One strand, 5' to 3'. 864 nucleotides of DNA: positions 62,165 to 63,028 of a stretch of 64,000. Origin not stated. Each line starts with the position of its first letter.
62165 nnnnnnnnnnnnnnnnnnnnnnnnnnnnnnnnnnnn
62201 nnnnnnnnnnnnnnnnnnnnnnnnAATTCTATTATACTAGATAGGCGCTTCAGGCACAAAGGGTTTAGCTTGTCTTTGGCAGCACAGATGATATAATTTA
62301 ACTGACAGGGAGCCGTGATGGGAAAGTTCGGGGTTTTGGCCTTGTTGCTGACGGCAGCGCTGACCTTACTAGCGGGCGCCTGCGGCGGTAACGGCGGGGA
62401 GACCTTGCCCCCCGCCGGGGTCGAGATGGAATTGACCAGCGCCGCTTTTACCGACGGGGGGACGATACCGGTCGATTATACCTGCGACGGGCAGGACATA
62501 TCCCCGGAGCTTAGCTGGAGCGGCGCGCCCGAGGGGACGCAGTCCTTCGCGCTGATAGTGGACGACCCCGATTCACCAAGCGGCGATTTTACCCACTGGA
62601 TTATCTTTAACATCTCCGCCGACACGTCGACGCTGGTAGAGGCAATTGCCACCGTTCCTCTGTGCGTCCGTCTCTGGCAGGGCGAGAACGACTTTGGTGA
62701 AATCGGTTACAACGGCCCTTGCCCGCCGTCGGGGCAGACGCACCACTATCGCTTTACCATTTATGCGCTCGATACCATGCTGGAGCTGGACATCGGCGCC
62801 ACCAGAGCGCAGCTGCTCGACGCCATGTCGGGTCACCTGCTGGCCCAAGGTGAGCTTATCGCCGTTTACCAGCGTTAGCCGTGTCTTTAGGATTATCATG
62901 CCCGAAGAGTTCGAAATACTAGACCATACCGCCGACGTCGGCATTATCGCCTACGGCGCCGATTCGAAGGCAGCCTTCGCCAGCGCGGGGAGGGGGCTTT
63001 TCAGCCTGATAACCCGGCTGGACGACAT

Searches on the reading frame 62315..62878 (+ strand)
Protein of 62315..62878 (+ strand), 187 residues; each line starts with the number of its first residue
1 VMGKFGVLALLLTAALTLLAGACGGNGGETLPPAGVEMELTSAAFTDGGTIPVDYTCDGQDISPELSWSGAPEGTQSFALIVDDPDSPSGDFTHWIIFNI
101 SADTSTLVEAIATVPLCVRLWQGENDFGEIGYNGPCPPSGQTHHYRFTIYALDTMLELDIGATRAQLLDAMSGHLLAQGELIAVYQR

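Call 32: search_protein_families(library=pfam, proteins=[window:62315-62878:+], max_evalue=0.00001)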
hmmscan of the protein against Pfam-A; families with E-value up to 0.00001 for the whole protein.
window:62315-62878:+ (187 aa): 1 family
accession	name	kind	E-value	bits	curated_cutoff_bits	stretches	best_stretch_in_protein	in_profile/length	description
PF01161.25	PBP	-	7.2e-42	143.4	24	1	50-185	1-135/135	Phosphatidylethanolamine-binding protein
